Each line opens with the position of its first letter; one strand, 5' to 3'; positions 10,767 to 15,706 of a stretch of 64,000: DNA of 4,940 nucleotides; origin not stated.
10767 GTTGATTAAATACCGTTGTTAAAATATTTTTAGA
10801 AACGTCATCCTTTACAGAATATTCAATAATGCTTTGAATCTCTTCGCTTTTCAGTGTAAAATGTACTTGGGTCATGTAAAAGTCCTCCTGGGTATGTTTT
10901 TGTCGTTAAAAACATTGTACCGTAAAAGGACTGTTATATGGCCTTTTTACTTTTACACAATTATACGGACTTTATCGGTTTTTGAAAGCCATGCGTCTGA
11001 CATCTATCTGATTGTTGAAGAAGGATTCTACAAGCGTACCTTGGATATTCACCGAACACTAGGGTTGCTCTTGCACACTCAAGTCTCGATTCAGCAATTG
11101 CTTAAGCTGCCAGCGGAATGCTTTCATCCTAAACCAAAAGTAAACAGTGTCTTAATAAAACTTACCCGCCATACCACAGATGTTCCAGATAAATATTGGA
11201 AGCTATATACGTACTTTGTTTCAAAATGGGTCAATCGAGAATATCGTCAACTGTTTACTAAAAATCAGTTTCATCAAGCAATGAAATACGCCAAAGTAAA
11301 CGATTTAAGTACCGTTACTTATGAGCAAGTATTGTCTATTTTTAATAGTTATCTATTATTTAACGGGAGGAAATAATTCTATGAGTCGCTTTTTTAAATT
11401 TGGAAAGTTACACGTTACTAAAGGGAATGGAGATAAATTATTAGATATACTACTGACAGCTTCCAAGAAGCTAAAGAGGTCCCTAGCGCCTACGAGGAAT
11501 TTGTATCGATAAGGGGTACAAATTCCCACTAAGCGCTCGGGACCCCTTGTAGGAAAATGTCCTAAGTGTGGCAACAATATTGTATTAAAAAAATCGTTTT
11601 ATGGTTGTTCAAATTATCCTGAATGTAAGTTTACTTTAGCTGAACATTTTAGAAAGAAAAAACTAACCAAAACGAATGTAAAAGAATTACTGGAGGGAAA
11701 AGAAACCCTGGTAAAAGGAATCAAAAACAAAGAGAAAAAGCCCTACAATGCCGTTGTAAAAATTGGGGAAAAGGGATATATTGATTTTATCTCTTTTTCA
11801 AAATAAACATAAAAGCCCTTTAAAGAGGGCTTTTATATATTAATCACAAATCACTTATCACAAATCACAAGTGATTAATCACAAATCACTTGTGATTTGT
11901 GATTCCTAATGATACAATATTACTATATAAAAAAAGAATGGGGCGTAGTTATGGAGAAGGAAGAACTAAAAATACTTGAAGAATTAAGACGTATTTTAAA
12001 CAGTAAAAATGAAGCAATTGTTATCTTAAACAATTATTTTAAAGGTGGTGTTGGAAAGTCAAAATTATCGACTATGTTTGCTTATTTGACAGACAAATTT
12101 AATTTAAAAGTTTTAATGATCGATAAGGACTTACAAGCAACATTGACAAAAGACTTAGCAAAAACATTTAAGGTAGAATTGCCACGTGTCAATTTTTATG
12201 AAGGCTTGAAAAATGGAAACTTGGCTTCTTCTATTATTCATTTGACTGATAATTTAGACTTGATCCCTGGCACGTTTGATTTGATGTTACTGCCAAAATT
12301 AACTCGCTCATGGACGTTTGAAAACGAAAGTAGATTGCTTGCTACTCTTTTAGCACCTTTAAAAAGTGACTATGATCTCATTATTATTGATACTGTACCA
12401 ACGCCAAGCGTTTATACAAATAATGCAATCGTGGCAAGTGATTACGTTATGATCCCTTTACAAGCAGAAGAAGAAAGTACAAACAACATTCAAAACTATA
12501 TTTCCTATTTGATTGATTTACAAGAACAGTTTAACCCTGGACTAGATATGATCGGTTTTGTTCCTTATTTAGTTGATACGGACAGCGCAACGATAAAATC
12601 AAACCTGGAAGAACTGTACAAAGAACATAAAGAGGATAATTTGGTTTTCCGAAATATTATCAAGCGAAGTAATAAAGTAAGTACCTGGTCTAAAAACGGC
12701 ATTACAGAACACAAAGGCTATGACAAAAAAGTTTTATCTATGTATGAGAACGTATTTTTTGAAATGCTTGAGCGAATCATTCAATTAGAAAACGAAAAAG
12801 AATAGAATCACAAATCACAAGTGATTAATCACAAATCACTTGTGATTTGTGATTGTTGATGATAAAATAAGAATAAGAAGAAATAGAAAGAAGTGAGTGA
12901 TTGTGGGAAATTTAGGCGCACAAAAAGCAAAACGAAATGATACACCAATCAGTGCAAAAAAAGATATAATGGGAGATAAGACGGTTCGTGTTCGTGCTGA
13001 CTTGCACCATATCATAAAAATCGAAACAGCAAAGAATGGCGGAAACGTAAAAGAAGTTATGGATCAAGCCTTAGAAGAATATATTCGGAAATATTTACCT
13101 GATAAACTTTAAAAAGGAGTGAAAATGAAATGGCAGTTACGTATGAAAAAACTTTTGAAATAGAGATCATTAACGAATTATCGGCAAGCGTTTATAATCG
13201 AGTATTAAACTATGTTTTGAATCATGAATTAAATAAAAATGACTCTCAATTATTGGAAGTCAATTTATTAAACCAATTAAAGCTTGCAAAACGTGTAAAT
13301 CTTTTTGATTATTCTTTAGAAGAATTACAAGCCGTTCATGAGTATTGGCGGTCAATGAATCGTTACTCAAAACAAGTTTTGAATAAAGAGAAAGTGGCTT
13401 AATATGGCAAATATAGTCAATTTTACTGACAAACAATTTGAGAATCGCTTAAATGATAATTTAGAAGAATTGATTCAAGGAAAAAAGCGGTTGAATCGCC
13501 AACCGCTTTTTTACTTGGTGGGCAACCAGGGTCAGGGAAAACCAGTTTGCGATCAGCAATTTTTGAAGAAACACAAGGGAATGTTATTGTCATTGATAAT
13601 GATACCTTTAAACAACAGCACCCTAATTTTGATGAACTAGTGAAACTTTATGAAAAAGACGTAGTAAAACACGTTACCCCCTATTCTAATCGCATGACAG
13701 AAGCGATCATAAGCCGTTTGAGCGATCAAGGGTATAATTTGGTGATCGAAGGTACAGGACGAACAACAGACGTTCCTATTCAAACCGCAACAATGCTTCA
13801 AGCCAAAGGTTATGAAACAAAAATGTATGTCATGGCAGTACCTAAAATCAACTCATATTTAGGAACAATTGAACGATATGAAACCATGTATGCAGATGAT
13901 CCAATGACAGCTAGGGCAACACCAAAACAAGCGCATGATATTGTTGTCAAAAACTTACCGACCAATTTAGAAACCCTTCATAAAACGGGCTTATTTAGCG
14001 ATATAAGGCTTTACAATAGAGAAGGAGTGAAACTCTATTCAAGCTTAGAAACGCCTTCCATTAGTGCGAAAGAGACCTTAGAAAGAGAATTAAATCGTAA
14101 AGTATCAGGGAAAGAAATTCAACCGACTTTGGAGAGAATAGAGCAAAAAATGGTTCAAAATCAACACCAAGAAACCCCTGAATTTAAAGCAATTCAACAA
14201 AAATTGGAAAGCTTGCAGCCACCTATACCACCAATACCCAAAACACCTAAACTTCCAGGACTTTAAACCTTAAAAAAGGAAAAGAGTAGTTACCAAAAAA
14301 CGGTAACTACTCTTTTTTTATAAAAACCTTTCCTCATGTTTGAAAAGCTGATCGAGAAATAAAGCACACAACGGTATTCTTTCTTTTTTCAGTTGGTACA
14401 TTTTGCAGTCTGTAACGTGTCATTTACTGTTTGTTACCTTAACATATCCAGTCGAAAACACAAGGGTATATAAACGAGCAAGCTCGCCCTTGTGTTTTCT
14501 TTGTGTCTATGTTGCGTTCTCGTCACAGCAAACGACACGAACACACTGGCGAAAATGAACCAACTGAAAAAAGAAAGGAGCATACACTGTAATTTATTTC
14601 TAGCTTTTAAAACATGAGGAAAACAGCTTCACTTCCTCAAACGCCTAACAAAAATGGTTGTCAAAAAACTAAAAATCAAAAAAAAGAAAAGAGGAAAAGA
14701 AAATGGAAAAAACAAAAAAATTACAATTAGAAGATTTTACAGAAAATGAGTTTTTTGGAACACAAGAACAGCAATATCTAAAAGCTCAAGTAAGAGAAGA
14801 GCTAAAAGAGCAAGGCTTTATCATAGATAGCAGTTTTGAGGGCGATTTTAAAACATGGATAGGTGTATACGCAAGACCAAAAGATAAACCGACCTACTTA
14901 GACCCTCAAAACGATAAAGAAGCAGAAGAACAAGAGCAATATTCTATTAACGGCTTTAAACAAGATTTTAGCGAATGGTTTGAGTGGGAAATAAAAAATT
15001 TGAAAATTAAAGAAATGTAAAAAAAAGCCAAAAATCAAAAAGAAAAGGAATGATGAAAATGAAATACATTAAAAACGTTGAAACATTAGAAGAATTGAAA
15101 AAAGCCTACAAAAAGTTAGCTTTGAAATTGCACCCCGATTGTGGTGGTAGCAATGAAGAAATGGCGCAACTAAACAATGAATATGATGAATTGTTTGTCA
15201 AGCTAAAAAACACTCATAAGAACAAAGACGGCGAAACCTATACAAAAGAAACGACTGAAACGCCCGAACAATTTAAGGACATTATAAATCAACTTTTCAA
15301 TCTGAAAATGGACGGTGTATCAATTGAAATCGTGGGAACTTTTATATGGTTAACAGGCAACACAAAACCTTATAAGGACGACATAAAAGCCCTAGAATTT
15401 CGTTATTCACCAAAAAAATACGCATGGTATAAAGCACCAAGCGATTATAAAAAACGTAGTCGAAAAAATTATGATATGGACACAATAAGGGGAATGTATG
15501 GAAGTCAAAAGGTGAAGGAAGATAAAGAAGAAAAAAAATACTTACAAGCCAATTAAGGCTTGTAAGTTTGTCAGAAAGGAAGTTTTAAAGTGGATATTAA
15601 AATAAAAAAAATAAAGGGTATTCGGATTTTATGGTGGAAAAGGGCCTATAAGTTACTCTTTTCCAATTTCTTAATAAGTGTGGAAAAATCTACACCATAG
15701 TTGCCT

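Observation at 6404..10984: Tn4001-like gentamicin-resistance transposon inserted into ermB with an 8-bp target duplication, inactivating ermB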

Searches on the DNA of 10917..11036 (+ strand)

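Call 10: search_dna_similar(query=window:10917-11036:+, collection=plasmids, mode=near, max_rows=40)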
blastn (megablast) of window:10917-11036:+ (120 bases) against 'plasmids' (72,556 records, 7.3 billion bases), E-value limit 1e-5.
Records with a match: 1605; places in all: 2136; records where one place covers at least 80% of the query: 3.
Best place of each record, by identity: >=99% 1184; 95-99% 418; 90-95% 3.
By first word of the organism name: Enterococcus 986; Escherichia 239; Staphylococcus 119; Klebsiella 103; Shigella 54; Lactococcus 14; Salmonella 13; Streptococcus 12; Mammaliicoccus 10; Ligilactobacillus 9; and 23 more.
By predicted mobility (MOB-suite, as given by PLSDB): conjugative 640; mobilizable 498; non-mobilizable 467.
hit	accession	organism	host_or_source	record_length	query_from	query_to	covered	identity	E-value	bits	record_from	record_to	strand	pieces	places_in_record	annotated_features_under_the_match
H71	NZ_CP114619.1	Enterococcus faecium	Homo sapiens,urine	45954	1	120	100%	100.0%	6e-56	222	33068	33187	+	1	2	none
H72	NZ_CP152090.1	Enterococcus faecium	Homo sapiens,blood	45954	1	120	100%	100.0%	6e-56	222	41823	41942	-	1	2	none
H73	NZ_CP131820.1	Enterococcus faecium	Homo sapiens,culture,blood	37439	1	120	100%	99.2%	1e-22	217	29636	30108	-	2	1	ErmB: Erm 23S ribosomal RNA methyltransferase | erm(B): 23S rRNA (adenine(2058)-N(6))-methyltransferase Erm(B)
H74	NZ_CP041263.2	Enterococcus faecium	Homo sapiens,feces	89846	1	76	63%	93.4%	4e-23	113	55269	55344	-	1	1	hypothetical protein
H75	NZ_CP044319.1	Enterococcus faecium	Homo sapiens,Rectal swab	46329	1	72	60%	95.9%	3e-24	117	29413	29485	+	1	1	none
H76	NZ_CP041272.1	Enterococcus faecium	Homo sapiens,feces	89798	1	73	61%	94.5%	4e-23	113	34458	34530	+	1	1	hypothetical protein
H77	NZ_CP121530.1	Staphylococcus epidermidis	Homo sapiens,Forehead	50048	1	70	58%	97.2%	8e-25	119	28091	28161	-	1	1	none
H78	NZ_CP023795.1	Enterococcus faecium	Homo sapiens,blood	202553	1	71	59%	95.8%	1e-23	115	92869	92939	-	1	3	none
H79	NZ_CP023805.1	Enterococcus faecium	Homo sapiens,blood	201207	1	71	59%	95.8%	1e-23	115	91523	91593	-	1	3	none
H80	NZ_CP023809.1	Enterococcus faecium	Homo sapiens,blood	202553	1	71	59%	95.8%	1e-23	115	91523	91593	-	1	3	none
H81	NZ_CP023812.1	Enterococcus faecium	Homo sapiens,blood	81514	1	71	59%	95.8%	1e-23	115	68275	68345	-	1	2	none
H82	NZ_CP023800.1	Enterococcus faecium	Homo sapiens,blood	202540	1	71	59%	95.8%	1e-23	115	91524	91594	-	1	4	none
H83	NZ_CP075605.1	Enterococcus faecalis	Homo sapiens,feces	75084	1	71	59%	95.8%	1e-23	115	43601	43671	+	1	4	DUF6568 family protein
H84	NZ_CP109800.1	Enterococcus faecium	pig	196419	1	71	59%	95.8%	4e-23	113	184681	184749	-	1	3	none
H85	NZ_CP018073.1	Enterococcus faecium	Homo sapiens,blood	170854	1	71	59%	94.5%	1e-22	111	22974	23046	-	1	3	none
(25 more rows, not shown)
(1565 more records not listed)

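Call 63: get_annotated_region(hit=H73, flank=4000)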
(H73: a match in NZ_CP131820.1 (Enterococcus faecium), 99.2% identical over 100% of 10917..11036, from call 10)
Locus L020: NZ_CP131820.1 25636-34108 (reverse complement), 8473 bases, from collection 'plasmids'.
description: Enterococcus faecium strain 2016N17-104 plasmid p2016N17-104-2, complete sequence
organism: Enterococcus faecium (NCBI taxid 1352)
taxonomy: Bacteria; Bacillota; Bacilli; Lactobacillales; Enterococcaceae; Enterococcus; Enterococcus faecium
host: -; source: Homo sapiens,culture,blood; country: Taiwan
typing (MOB-suite, as given by PLSDB): non-mobilizable; replicon rep_cluster_889
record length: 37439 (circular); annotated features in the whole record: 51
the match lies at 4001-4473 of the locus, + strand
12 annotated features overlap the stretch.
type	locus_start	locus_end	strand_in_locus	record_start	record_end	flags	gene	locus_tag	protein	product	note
CDS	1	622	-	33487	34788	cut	-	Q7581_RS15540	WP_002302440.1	ISL3 family transposase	-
predicted_resistance_gene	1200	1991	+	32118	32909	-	aph(3')-IIIa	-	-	aminoglycoside O-phosphotransferase APH(3')-IIIa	predicted by amrfinderplus; class AMINOGLYCOSIDE; identity 100.0%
CDS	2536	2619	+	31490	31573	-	-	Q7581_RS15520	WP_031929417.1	23S rRNA methyltransferase attenuator leader peptide ErmL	-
CDS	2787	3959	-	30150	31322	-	-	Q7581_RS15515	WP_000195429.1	IS256-like element IS256 family transposase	GO:0006313 - DNA transposition [Evidence IEA]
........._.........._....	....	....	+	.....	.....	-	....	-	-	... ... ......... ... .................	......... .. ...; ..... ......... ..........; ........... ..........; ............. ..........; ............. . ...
predicted_resistance_gene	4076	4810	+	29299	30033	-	erm(B)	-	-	23S rRNA (adenine(2058)-N(6))-methyltransferase Erm(B)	predicted by amrfinderplus; class LINCOSAMIDE/MACROLIDE/STREPTOGRAMIN; identity 99.59%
CDS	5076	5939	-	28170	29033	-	-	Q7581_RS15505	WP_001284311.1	zeta toxin family protein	-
CDS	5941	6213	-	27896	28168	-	-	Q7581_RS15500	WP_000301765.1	antitoxin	-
CDS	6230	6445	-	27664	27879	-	-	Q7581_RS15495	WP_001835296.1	peptide-binding protein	-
CDS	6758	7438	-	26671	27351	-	-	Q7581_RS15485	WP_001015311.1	IS6-like element IS1216 family transposase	GO:0006313 - DNA transposition [Evidence IEA]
CDS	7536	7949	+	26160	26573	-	-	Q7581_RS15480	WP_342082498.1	replication initiation protein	GO:0006270 - DNA replication initiation [Evidence IEA]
CDS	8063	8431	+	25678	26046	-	-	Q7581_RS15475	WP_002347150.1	hypothetical protein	-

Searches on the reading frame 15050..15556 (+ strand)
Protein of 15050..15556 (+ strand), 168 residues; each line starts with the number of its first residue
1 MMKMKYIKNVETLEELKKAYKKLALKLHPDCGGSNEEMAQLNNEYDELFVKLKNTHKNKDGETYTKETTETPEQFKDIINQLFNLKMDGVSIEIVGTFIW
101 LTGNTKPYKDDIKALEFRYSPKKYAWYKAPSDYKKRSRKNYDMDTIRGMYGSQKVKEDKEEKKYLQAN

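Call 41: search_protein_families(library=pfam, proteins=[window:15050-15556:+])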
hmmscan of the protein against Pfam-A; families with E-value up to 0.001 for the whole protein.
window:15050-15556:+ (168 aa): 1 family
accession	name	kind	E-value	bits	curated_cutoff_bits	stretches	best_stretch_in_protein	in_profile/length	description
PF00226.36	DnaJ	-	2.6e-06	27.9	27.8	1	11-39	12-40/63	DnaJ domain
